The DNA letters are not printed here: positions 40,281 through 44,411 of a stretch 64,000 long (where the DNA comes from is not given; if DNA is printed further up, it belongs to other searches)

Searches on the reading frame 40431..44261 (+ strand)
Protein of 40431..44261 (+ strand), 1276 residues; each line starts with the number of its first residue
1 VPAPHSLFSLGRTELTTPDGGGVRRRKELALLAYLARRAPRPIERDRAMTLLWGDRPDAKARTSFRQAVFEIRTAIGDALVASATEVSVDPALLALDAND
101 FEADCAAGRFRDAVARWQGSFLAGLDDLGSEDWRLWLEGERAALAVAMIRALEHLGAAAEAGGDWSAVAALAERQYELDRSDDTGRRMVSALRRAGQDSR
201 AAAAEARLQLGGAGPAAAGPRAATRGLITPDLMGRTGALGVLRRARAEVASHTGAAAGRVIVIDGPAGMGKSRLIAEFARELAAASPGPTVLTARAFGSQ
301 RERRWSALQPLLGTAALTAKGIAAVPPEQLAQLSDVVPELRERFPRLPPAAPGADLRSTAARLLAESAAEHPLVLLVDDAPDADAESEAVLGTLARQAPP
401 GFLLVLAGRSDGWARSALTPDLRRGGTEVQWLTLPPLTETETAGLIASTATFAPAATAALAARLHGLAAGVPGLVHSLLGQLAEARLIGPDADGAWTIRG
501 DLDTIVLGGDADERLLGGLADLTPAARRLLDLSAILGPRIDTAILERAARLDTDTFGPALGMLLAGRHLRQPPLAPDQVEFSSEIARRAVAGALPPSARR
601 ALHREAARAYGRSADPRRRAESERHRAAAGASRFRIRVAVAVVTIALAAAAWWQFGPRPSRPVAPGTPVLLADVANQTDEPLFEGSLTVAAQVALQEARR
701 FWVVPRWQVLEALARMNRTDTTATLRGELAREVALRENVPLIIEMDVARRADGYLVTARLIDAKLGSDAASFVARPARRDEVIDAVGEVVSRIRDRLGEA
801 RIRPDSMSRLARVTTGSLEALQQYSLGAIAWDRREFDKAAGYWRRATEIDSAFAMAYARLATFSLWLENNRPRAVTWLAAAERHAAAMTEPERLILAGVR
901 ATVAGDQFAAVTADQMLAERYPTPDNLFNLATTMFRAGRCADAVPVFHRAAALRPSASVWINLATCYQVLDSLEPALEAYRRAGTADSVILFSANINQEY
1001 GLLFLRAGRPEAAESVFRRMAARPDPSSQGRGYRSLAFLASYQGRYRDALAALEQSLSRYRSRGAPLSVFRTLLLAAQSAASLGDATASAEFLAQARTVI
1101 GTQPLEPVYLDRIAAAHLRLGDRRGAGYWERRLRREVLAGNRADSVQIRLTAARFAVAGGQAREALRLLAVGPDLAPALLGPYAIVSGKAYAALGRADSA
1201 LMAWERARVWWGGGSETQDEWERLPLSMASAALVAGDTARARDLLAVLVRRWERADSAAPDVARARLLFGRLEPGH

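Call 5: search_protein_families(library=pfam, proteins=[window:40431-44261:+], max_evalue=0.01)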
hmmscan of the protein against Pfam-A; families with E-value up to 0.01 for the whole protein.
window:40431-44261:+ (1276 aa): 13 families
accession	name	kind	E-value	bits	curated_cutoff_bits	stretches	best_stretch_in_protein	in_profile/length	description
PF13191.12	AAA_16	-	7.7e-15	56.2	32.6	1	233-405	3-166/167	AAA ATPase domain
PF00515.34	TPR_1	-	2.9e-11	43.1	27.8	0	957-983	1-27/34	Tetratricopeptide repeat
PF07719.23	TPR_2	-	1.2e-07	31.7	27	0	1032-1060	3-31/34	Tetratricopeptide repeat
PF25199.1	nSTAND_NTPase5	-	1.1e-05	25.7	34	0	244-299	27-81/145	Novel STAND NTPase 5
PF13176.12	TPR_7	-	3.8e-05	23.9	27.9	0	1001-1027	6-33/36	Tetratricopeptide repeat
PF13401.12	AAA_22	-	4.2e-05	24.3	27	1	259-394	6-104/130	AAA domain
PF12895.13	ANAPC3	-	6.3e-05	23.6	27.2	0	910-982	9-81/82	Anaphase-promoting complex, cyclosome, subunit 3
PF00486.34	Trans_reg_C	-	9.9e-05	22.8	26.2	1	26-78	8-59/77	Transcriptional regulatory protein, C terminal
PF13432.12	TPR_16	-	0.0001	23.1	32.7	1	930-983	3-57/65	Tetratricopeptide repeat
PF05729.18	NACHT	-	0.0004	20.7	26.7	1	259-445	1-159/167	NACHT domain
PF13424.12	TPR_12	-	0.00078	20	30.1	1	1033-1097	6-72/77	Tetratricopeptide repeat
PF13428.12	TPR_14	-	0.00094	20.1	23.5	0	926-965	3-43/44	Tetratricopeptide repeat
PF13181.12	TPR_8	-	0.0036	17.8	25.7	0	957-983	1-27/34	Tetratricopeptide repeat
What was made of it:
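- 40431..44261 (+): Divergent 1276-aa regulator. The SARP domain covers about residues 8-232. AAA_16/STAND covers 233-405 and beyond. The TM helix is residues 636-657 (42336..42401). The extracytoplasmic TolB-like/TPR part is residues 658-1276. Call 5 (Pfam).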

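Call 6: search_protein_families(library=ncbifam, proteins=[window:40431-44261:+], max_evalue=1)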
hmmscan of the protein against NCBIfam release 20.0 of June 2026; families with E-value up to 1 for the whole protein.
window:40431-44261:+ (1276 aa): 9 families
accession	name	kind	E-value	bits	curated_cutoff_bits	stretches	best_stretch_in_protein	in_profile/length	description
TIGR04510.1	mod_pep_cyc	subfamily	3.4e-42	144.9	400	1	638-1178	216-758/814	putative peptide modification system cyclase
TIGR02917.1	PEP_TPR_lipo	equivalog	6.7e-10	37.5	312.2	2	868-1068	546-741/899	XrtA/PEP-CTERM system TPR-repeat protein PrsT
TIGR02521.1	type_IV_pilW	equivalog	2e-09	37.4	154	2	929-1135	36-231/234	type IV pilus biogenesis/stability protein PilW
NF040959.1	MamA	equivalog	1.5e-05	24.6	200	1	898-1054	44-197/204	magnetosome protein MamA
TIGR02552.1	LcrH_SycD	equivalog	1.6e-05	24.6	104.8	1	926-987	20-82/136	SycD/LcrH family type III secretion system chaperone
TIGR03931.1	T7SS_Rv3446c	hypoth_equivalog_domain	0.045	14.1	47.6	1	637-707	3-75/194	type VII secretion-associated protein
NF010004.0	PRK13477.1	equivalog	0.19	10.1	524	1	260-282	287-309/514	bifunctional pantoate--beta-alanine ligase/(d)CMP kinase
TIGR00756.2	PPR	repeat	0.34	11.1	20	0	1004-1020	10-26/35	pentatricopeptide repeat protein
TIGR02928.1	TIGR02928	subfamily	0.38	9.6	181.3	0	1145-1176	224-255/366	orc1/cdc6 family replication initiation protein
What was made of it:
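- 40431..44261 (+): Call 6 (partial TIGR04510 match over residues 638-1178, below cutoff).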

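Call 9: find_related_loci(query=window:40431-44261:+, collection=genome_contigs, flank=6000)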
Query window:40431-44261:+ (1276 aa) in genome_contigs; peptide patterns used: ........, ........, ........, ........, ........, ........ (x = any residue, [..] = any of these).
152 stretches matched a pattern; 8 encode a relative of the query (tblastn E <= 1e-3); 8 distinct loci.
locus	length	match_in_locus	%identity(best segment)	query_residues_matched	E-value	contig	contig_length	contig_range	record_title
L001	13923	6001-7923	28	642-1276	1e-41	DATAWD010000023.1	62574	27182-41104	MAG TPA_asm: Acidobacteriaceae bacterium isolate SMAG_U5616 k141_1821076, whole genome shotgun sequence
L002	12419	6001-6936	29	19-284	7e-11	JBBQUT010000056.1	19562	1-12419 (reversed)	MAG: Mycobacteriales bacterium isolate Co_metawrap_1942 Cmw_1942_k141_17461830_length_19562_cov_22.9909, whole genome sh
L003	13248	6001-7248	29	26-380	2e-10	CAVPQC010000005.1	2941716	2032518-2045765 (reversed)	MAG: uncultured Actinomycetota bacterium isolate MFD10113.bin.2.121 genome assembly, contig: contig_657, whole genome sh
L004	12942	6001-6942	27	26-285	2e-9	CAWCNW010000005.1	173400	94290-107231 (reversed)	MAG: uncultured Actinomycetota bacterium isolate MFD09368.bin.1.229 genome assembly, contig: contig_10644, whole genome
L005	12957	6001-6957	29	259-607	1e-6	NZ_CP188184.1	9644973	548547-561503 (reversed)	Streptomyces canus strain NA07887 chromosome, complete genome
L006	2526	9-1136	29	221-627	2e-5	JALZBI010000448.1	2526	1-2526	MAG: Actinomycetota bacterium isolate KAP bin113 SD1492_NODE_31366_length_2526_cov_1.745727, whole genome shotgun sequen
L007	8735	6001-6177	41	232-297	4e-5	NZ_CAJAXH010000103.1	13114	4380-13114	MAG: uncultured Thiodictyon sp. isolate I-2_bin-116, whole genome shotgun sequence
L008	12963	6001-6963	27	26-299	8e-5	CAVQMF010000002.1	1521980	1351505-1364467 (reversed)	MAG: uncultured Actinomycetota bacterium isolate MFD00031.bin.2.154 genome assembly, contig: contig_11264, whole genome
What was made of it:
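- Tried and rejected: It was spent on the regulator and gave only distant partial matches at 27-41% identity, with no orthologs (call 9).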

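Call 10: find_homologous_proteins(query=window:40431-44261:+, max_evalue=1e-20)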
Query window:40431-44261:+ (1276 aa): 40 proteins with E <= 1e-20 among 8000 candidates.
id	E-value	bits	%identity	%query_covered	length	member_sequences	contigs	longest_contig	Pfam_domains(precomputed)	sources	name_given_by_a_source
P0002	0.0e+0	2705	100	100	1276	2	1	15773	PF00515.35,PF07719.24,PF25199.2,PF13191.13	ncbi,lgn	ncbi:MAG: AAA family ATPase [Gemmatimonadales bacterium]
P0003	0.0e+0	1344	56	99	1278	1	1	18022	PF03704.24,PF00515.35,PF13424.13,PF13428.13,PF07719.24,PF13191.13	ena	-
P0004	0.0e+0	1312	55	99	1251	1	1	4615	PF14559.13,PF03704.24,PF00515.35,PF13424.13,PF13428.13,PF13191.13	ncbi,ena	-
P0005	0.0e+0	1040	48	100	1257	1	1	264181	PF13414.13,PF00515.35,PF13424.13,PF13181.13,PF07719.24,PF13191.13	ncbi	ncbi:MAG: AAA family ATPase [Gemmatimonadales bacterium]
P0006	2.9e-255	869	43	100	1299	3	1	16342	PF03704.24,PF00515.35,PF13424.13,PF13428.13,PF07719.24,PF13191.13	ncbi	-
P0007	2.1e-240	819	43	99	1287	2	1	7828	PF03704.24,PF13432.13,PF13401.13,PF13191.13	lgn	-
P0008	2.5e-190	654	38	99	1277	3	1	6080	PF14559.13,PF03704.24,PF13414.13,PF00515.35,PF13424.13,PF13432.13,PF00486.35,PF13181.13,PF07719.24,PF13191.13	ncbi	-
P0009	7.1e-188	645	37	99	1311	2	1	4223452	PF03704.24,PF13414.13,PF00515.35,PF05729.19,PF07719.24,PF13191.13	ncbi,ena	-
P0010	1.7e-183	631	36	97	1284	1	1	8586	PF03704.24,PF13414.13,PF00515.35,PF00486.35,PF07719.24,PF13191.13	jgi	jgi:DNA-binding SARP family transcriptional activator/tetratricopeptide (TPR) repeat protein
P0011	2.2e-125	438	34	99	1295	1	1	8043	PF03704.24,PF00515.35,PF13432.13,PF13181.13,PF07719.24,PF13174.13,PF13191.13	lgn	-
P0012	3.6e-119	418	33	99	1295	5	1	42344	PF03704.24,PF13431.13,PF23914.2,PF13414.13,PF13176.13,PF00486.35,PF13428.13,PF13191.13,PF14559.13,PF00515.35,PF13424.13,PF13432.13,PF13181.13,PF07719.24,PF13174.13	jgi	-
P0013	3.8e-87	312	32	74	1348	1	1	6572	PF14559.13,PF03704.24,PF12895.14,PF00486.35,PF07719.24,PF13191.13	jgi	jgi:DNA-binding SARP family transcriptional activator/tetratricopeptide (TPR) repeat protein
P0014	3.2e-79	286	39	47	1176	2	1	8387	PF00486.35,PF13191.13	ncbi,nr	ncbi:MAG TPA: AAA family ATPase [Gemmatimonadales bacterium]|nr:AAA family ATPase [Gemmatimonadales 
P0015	2.0e-77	280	32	85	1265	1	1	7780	PF03704.24,PF07719.24,PF13191.13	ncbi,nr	ncbi:MAG: AAA family ATPase [Gemmatimonadales bacterium]|nr:AAA family ATPase [Gemmatimonadales bact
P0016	5.7e-73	265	31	83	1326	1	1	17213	PF03704.24,PF07719.24,PF13191.13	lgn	-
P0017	9.9e-68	247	35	48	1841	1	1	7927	PF03704.24,PF13431.13,PF23914.2,PF13414.13,PF13176.13,PF00486.35,PF13428.13,PF13191.13,PF00515.35,PF13424.13,PF13181.13,PF07719.24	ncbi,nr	ncbi:MAG: AAA family ATPase [Gemmatimonadetes bacterium]|nr:AAA family ATPase [Gemmatimonadota bacte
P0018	1.3e-66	244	31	81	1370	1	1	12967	PF03704.24,PF07719.24,PF13191.13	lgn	-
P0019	2.8e-64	236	36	47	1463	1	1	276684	PF03704.24,PF13401.13,PF13191.13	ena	-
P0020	8.3e-64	234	37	45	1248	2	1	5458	PF03704.24,PF13191.13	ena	-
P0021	1.1e-62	231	38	46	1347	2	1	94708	PF14559.13,PF03704.24,PF00515.35,PF13424.13,PF13432.13,PF00486.35,PF13181.13,PF13191.13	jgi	-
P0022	1.9e-61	227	36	46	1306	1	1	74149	PF14559.13,PF03704.24,PF13371.13,PF00515.35,PF13432.13,PF00486.35,PF13181.13,PF07719.24,PF13191.13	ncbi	-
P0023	1.2e-59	221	29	76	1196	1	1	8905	PF03704.24,PF13191.13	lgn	-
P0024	2.1e-59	220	36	47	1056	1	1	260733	PF03704.24,PF13401.13,PF13191.13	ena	-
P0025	1.1e-58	217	35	38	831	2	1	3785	PF03704.24,PF07714.24,PF00069.32,PF00486.35,PF13191.13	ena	-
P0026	1.6e-58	217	29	76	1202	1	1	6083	PF03704.24,PF07719.24,PF13191.13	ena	-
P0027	4.1e-58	216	34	46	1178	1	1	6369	PF03704.24,PF13191.13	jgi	jgi:DNA-binding SARP family transcriptional activator/tetratricopeptide (TPR) repeat protein/TolB-li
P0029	1.2e-55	207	37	39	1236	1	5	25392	PF03704.24,PF13431.13,PF13414.13,PF13191.13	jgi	jgi:DNA-binding SARP family transcriptional activator/tetratricopeptide (TPR) repeat protein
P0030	6.2e-49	185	27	76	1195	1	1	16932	PF03704.24,PF07719.24,PF13191.13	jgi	jgi:DNA-binding SARP family transcriptional activator/tetratricopeptide (TPR) repeat protein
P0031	8.9e-48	181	37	41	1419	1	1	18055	PF03704.24,PF10923.15,PF05729.19,PF13401.13,PF01637.25,PF25199.2,PF13191.13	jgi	jgi:predicted ATPase/DNA-binding SARP family transcriptional activator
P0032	1.2e-47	181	34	46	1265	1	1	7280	PF03704.24,PF13191.13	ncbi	-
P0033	1.4e-47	181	34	47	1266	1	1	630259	PF03704.24,PF13191.13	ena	-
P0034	1.2e-44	171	34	48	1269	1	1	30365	PF03704.24,PF00486.35,PF13191.13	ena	-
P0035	5.9e-44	169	34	39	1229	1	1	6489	PF03704.24,PF00486.35,PF13191.13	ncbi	ncbi:MAG: BTAD domain-containing putative transcriptional regulator [Gemmatimonadaceae bacterium]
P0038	2.0e-24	104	29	30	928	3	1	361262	PF14559.13,PF03704.24,PF13431.13,PF13414.13,PF00515.35,PF13036.12,PF13176.13,PF13432.13,PF13428.13,PF13181.13,PF07719.24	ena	-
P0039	2.1e-23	101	30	36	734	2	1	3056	PF03704.24,PF13401.13,PF13191.13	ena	-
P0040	4.5e-22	96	28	45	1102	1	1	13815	PF03704.24,PF17874.8,PF13424.13,PF13181.13,PF07719.24,PF13191.13,PF13374.13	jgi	jgi:DNA-binding SARP family transcriptional activator/tetratricopeptide (TPR) repeat protein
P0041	1.3e-21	95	32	30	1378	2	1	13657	PF03704.24,PF26549.1,PF26550.2,PF07676.19,PF13191.13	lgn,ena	-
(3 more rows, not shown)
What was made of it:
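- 40431..44261 (+): Call 10 (orthologs in Gemmatimonadales MAGs).
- On SARP-activated promoter (SARP box): PF03704 BTAD is present in the orthologs (call 10).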

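Call 11: find_encoding_contigs(protein=P0003, flank=5000, max_places=2)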
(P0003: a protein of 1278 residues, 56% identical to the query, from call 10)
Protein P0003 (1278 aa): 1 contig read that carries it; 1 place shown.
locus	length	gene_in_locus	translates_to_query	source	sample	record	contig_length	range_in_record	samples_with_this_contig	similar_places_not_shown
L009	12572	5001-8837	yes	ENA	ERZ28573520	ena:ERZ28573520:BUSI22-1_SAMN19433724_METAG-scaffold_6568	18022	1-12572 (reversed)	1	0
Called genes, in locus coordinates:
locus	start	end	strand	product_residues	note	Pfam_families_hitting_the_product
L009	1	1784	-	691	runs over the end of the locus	PF00930:DPPIV_N, PF01738:DLH (faint), PF02129:Peptidase_S15 (weak), PF12146:Hydrolase_4 (weak), PF00326:Peptidase_S9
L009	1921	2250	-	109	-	-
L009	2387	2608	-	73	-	-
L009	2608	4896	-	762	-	PF13620:CarboxypepD_reg (faint), PF02369:Big_1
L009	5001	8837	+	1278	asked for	PF03704:BTAD (weak), PF00515:TPR_1 (faint), PF07719:TPR_2 (faint), PF13428:TPR_14 (faint), PF13191:AAA_16, PF13424:TPR_12 (weak)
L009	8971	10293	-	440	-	PF04909:Amidohydro_2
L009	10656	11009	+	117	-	PF03551:PadR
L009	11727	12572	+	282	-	?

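Call 12: find_encoding_contigs(protein=P0004, flank=5000, max_places=2)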
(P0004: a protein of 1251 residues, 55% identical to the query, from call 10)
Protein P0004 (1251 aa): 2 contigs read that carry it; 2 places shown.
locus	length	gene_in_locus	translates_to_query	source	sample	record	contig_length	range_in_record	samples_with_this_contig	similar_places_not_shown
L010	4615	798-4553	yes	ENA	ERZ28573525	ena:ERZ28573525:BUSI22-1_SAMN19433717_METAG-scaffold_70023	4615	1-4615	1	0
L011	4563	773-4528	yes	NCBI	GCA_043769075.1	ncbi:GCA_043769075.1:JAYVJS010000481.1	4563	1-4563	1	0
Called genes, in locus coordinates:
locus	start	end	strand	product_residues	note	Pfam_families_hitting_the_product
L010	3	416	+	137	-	?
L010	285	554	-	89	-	-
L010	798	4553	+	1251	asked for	PF03704:BTAD, PF13428:TPR_14 (faint), PF14559:TPR_19 (faint), PF13191:AAA_16, PF00515:TPR_1 (faint), PF13424:TPR_12 (weak)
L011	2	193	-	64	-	?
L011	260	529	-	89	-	-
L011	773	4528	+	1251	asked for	PF03704:BTAD, PF13428:TPR_14 (faint), PF14559:TPR_19 (faint), PF13191:AAA_16, PF00515:TPR_1 (faint), PF13424:TPR_12 (weak)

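Call 13: find_encoding_contigs(protein=P0005, flank=5000, max_places=2)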
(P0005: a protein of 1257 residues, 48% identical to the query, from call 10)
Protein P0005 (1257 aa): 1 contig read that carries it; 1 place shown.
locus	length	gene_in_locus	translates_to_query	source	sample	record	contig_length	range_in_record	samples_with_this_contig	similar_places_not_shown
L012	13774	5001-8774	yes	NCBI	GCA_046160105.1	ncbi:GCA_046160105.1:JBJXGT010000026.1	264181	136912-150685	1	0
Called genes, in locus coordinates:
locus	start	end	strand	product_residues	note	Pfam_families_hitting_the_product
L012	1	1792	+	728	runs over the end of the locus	PF06452:CBM9_1 (weak), PF19313:DUF5916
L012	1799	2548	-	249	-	PF00106:adh_short, PF08659:KR, PF13460:NAD_binding_10 (weak), PF13561:adh_short_C2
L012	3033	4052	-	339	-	-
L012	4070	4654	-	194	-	-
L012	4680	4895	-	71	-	-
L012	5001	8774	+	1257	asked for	PF13181:TPR_8 (faint), PF00515:TPR_1 (faint), PF07719:TPR_2 (faint), PF13414:TPR_11 (faint), PF13424:TPR_12 (faint), PF13191:AAA_16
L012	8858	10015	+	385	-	PF00355:Rieske, PF00848:Ring_hydroxyl_A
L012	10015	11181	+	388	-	PF01266:DAO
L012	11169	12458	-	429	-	PF07690:MFS_1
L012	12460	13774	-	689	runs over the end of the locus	PF02129:Peptidase_S15, PF00326:Peptidase_S9 (weak), PF00561:Abhydrolase_1 (weak), PF12146:Hydrolase_4 (weak), PF08530:PepX_C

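Call 14: find_encoding_contigs(protein=P0006, flank=5000, max_places=2)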
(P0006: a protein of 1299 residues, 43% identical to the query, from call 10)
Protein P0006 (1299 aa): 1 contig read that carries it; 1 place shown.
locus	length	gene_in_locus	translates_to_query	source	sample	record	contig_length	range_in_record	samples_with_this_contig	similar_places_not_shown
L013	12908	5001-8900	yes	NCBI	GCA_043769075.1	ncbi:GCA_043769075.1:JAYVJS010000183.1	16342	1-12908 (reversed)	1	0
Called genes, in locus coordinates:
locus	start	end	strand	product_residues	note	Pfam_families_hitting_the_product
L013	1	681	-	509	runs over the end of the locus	PF00496:SBP_bac_5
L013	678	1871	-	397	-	PF27267:LdmS_N, PF02222:ATP-grasp (weak)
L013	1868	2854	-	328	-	PF02955:GSH-S_ATP, PF14398:ATPgrasp_YheCD (faint), PF08443:RimK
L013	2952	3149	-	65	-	-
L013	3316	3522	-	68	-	-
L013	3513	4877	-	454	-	-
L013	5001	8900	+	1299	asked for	PF13424:TPR_12 (faint), PF00515:TPR_1 (faint), PF07719:TPR_2 (faint), PF13428:TPR_14 (faint), PF03704:BTAD, PF13191:AAA_16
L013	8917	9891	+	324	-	PF03283:PAE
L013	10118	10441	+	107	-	-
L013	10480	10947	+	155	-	-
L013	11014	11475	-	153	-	-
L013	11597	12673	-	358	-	PF00392:GntR, PF07729:FCD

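Call 27: find_encoding_contigs(protein=P0007, flank=5000, max_places=1)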
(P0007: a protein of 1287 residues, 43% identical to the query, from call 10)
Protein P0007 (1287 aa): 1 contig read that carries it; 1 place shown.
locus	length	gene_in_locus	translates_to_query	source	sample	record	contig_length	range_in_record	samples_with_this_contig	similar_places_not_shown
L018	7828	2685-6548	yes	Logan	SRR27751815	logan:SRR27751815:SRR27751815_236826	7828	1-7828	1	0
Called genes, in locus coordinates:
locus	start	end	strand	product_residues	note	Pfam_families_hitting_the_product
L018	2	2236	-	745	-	?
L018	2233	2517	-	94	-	-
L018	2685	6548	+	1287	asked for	PF13432:TPR_16 (faint), PF03704:BTAD, PF13191:AAA_16, PF13401:AAA_22 (faint)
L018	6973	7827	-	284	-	?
